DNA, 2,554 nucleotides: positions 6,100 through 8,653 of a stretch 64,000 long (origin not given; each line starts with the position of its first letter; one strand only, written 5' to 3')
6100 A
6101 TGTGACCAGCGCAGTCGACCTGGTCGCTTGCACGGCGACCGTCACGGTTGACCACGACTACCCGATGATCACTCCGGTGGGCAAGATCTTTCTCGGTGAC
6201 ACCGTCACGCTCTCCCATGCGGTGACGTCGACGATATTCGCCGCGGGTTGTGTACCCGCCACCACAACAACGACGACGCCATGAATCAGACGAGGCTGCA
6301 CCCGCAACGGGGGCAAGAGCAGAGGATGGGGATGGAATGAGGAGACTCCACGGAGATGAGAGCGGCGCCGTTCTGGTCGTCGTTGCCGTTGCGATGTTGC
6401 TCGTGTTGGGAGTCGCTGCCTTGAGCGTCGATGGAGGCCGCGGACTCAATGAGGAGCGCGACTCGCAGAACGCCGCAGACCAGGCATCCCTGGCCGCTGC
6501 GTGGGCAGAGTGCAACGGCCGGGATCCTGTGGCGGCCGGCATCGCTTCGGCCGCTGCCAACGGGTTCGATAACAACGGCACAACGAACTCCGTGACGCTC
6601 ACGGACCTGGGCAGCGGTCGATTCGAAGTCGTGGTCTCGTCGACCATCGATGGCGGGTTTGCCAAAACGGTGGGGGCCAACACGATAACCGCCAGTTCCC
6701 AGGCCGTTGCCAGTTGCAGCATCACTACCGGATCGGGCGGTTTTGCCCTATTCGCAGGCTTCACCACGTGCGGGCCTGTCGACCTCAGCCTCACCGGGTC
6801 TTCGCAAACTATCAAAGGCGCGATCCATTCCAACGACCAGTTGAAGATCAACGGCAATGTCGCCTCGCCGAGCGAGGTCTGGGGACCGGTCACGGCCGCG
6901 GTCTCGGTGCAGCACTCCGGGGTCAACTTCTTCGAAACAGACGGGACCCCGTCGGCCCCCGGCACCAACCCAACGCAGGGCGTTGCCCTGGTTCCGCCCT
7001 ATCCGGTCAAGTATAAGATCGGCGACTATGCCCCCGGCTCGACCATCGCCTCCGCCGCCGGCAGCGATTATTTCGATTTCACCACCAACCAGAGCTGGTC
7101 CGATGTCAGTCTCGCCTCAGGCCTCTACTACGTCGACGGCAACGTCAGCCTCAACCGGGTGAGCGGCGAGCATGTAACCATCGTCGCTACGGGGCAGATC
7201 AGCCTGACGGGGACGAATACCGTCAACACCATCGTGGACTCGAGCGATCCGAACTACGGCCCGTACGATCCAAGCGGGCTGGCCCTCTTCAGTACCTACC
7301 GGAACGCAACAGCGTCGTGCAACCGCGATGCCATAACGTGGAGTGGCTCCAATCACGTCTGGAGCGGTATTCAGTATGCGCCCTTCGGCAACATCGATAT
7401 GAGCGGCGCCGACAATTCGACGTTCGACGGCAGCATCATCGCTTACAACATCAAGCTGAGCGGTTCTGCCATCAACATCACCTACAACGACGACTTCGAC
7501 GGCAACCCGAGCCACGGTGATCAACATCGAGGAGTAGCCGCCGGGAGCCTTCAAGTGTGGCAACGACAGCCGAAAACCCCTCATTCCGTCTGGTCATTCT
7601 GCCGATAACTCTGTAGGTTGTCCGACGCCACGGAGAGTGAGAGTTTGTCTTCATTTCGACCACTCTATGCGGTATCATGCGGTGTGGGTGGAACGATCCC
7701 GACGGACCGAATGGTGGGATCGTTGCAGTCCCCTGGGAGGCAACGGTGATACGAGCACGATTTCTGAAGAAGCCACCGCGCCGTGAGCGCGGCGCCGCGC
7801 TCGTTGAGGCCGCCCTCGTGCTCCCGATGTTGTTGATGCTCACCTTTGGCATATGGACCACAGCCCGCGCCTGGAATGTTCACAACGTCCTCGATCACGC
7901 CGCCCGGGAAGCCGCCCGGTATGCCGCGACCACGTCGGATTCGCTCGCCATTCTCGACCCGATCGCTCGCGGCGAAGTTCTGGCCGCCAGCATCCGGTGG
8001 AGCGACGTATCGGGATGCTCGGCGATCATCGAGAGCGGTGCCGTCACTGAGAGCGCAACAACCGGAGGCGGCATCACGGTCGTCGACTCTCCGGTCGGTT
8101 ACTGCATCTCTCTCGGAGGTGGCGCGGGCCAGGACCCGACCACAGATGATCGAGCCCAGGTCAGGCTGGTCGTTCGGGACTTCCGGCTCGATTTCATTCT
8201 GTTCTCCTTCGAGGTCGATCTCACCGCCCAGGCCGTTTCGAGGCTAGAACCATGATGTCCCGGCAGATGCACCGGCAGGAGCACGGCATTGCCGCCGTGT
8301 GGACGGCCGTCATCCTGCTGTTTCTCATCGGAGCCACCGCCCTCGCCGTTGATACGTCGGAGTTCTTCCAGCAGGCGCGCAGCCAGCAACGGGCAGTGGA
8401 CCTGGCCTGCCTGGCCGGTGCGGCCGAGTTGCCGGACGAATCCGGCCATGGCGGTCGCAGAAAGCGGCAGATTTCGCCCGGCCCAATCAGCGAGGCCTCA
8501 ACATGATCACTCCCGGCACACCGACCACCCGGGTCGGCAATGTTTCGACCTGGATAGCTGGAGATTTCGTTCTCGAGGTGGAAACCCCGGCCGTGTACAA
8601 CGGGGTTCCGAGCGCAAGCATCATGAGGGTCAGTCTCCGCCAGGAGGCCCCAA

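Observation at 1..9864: Tandem amplification of Tad minor-pilin modules (at least 7 TadE-like and 4 TadG-like genes) with no core Tad machinery in the window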

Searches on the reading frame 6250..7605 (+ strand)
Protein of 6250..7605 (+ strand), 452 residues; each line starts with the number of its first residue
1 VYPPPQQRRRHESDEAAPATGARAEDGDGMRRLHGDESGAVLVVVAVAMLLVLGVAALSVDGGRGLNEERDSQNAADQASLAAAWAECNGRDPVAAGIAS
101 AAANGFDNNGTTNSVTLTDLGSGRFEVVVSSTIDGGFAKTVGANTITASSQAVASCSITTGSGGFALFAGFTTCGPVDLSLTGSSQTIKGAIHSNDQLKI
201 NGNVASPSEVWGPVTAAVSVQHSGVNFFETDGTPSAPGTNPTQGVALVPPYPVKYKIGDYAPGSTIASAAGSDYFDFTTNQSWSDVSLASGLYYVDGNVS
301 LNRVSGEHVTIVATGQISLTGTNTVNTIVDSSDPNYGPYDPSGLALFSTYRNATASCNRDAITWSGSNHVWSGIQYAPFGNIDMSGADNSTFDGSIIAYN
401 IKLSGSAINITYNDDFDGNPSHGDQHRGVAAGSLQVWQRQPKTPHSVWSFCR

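Call 6: search_protein_families(library=pfam, max_evalue=0.01, proteins=[window:6250-7605:+])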
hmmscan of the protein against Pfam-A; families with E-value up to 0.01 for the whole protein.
window:6250-7605:+ (452 aa): 2 families
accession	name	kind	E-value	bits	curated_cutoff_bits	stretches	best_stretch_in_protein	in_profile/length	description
PF13400.11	Tad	-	6.2e-09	36.5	22.3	1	39-86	1-47/47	Putative Flp pilus-assembly TadE/G-like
PF23981.1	DUF7305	-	8.4e-05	23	27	1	290-416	48-182/185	Domain of unknown function (DUF7305)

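Call 23: search_protein_families(library=ncbifam, max_evalue=0.01, proteins=[window:6337-7605:+])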
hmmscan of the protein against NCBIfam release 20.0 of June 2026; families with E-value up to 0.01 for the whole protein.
window:6337-7605:+ (423 aa): 1 family
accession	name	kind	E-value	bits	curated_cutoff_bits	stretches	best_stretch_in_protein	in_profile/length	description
TIGR03816.1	tadE_like_DECH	hypoth_equivalog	0.0053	16.9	50.95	1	9-76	4-70/109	Rv3654c family TadE-like protein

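Call 36: find_homologous_proteins(query=window:6337-7605:+, max_evalue=0.001)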
Query window:6337-7605:+ (423 aa): 15 proteins with E <= 0.001 among 8000 candidates.
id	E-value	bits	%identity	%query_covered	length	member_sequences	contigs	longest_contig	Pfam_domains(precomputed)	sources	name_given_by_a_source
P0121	4.7e-277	936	100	100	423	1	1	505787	PF13400.12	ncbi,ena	-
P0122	1.6e-229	780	91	93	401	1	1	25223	PF23981.2,PF13400.12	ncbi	-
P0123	2.6e-184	631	75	93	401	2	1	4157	PF23981.2,PF13400.12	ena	-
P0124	2.6e-182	624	73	93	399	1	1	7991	PF23981.2,PF13400.12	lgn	-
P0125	1.7e-180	619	74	93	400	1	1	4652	PF23981.2,PF13400.12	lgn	-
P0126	2.1e-173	595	70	93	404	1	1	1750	PF23981.2,PF13400.12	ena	-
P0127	3.3e-168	578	68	92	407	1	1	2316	PF23981.2,PF13400.12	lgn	-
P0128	1.3e-162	560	67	93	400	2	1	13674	PF13400.12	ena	-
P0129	5.3e-159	548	74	83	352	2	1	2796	PF13400.12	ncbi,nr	ncbi:MAG: pilus assembly protein TadG-related protein, partial [Acidimicrobiia bacterium]|nr:pilus a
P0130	8.1e-158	544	65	92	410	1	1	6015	PF23981.2,PF13400.12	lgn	-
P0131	5.1e-88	314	44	91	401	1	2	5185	PF23981.2,PF13400.12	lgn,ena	-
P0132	8.5e-76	274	42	85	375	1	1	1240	-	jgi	jgi:hypothetical protein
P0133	1.2e-42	164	33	91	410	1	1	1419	PF23981.2,PF07811.18,PF13400.12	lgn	-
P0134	4.1e-31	126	32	89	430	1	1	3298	PF13400.12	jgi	jgi:hypothetical protein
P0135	1.4e-30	125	31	63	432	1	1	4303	PF23981.2,PF13400.12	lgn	-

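Call 37: find_encoding_contigs(protein=P0121, flank=10000, max_places=3)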
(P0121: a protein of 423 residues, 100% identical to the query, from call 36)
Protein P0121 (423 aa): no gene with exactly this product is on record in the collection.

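Call 38: find_encoding_contigs(protein=P0122, flank=10000, max_places=3)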
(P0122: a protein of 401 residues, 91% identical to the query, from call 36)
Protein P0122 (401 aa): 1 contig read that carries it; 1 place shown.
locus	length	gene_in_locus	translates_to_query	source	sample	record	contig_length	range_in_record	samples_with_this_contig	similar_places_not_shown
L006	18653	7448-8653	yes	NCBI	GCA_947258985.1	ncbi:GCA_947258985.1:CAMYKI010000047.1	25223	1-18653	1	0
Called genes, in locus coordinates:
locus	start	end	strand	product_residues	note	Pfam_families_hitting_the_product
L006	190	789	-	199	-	PF00440:TetR_N, PF16925:TetR_C_13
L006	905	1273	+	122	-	PF03992:ABM (weak)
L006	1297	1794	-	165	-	-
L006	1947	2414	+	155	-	PF08281:Sigma70_r4_2, PF04545:Sigma70_r4, PF13384:HTH_23, PF13551:HTH_29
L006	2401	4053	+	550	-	-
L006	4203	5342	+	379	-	PF07690:MFS_1, PF12832:MFS_1_like, PF07690:MFS_1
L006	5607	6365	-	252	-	-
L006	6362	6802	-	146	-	PF19889:DUF6362 (faint), PF08281:Sigma70_r4_2, PF04545:Sigma70_r4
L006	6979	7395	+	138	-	PF07811:TadE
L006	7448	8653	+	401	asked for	PF13400:Tad, PF23981:DUF7305 (weak)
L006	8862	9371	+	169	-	PF07811:TadE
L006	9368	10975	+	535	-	-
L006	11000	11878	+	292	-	PF00701:DHDPS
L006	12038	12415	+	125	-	PF02036:SCP2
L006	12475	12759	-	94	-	PF00216:Bac_DNA_binding, PF18291:HU-HIG (weak)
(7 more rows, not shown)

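Call 64: predict_structure(alignment_id=A3)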
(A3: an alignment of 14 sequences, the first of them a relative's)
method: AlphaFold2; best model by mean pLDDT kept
length: 401 residues; sequences in the alignment: 14
mean_pLDDT: 82.9   pTM: 0.65
mean pLDDT of the five models: 82.9, 82.8, 82.4, 82.0, 78.1
residues with pLDDT >= 90: 124; 70-90: 216; 50-70: 52; < 50: 9
segments of 3 or more residues with pLDDT < 50: 1-6, 131-133
pLDDT, mean of each block of 10 residues (from residue 1): 50 81 78 80 89 85 86 85 83 87 74 69 79 69 62 82 86 84 88 89 82 79 74 92 95 97 97 96 95 94 88 90 69 84 92 85 90 81 84 67 60
secondary structure, 60 per line:
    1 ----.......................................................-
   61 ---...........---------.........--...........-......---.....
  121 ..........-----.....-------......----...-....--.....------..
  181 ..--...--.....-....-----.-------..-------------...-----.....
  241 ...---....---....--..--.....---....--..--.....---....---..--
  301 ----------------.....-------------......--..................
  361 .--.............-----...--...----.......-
elements in order: H5-59 H64-74 E84-92 E95-105 H107-112 E116-130 E136-140 E148-153 E158-160 E162-165 E168-172 E179-182 E185-187 E190-194 E196-199 H236-243 E247-250 E254-257 E264-268 E272-275 E282-286 E290-293 E317-321 E335-340 E343-361 E364-376 E382-384 E394-400

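Call 80: search_protein_families(library=pfam, max_evalue=0.001, proteins=[P0122])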
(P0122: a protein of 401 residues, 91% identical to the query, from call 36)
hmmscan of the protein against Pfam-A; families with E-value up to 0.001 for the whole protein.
P0122 (401 aa): 2 families
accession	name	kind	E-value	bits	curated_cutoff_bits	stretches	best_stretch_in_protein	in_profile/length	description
PF13400.11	Tad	-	2.7e-09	37.6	22.3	1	10-57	1-47/47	Putative Flp pilus-assembly TadE/G-like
PF23981.1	DUF7305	-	1.7e-05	25.2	27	1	260-389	45-182/185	Domain of unknown function (DUF7305)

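Call 89: search_solved_structures(query=A3, max_evalue=1)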
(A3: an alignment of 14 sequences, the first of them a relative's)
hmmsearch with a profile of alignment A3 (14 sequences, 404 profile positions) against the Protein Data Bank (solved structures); distinct sequences matched with E-value up to 1: 8.
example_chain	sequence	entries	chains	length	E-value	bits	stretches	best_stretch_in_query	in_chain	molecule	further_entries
6w09_A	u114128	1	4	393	0.18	13.9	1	86-180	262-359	E1 glycoprotein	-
6jo8_B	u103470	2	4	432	0.38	12.8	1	87-181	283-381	CHIKV E1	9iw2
9ixa_B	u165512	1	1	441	0.47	12.6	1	87-182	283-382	CHIKV E1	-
5any_A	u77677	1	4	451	0.49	12.5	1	87-182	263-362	E1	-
3n41_F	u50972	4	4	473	0.53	12.4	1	87-182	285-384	E1 envelope glycoprotein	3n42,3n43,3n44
3j2w_A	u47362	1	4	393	0.56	12.3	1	87-180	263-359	Glycoprotein E1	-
2xfb_A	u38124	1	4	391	0.56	12.3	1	87-180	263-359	E1 ENVELOPE GLYCOPROTEIN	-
3n40_F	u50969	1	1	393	0.56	12.3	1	87-180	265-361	E1 envelope glycoprotein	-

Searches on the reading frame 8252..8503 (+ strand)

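Call 23: search_protein_families(library=ncbifam, max_evalue=0.01, proteins=[window:8252-8503:+])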
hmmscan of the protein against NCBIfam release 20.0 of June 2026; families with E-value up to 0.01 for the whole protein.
window:8252-8503:+ (84 aa): 1 family
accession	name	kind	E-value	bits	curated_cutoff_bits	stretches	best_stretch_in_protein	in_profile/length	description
TIGR03816.1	tadE_like_DECH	hypoth_equivalog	3.4e-06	27.2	50.95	1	10-67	1-58/109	Rv3654c family TadE-like protein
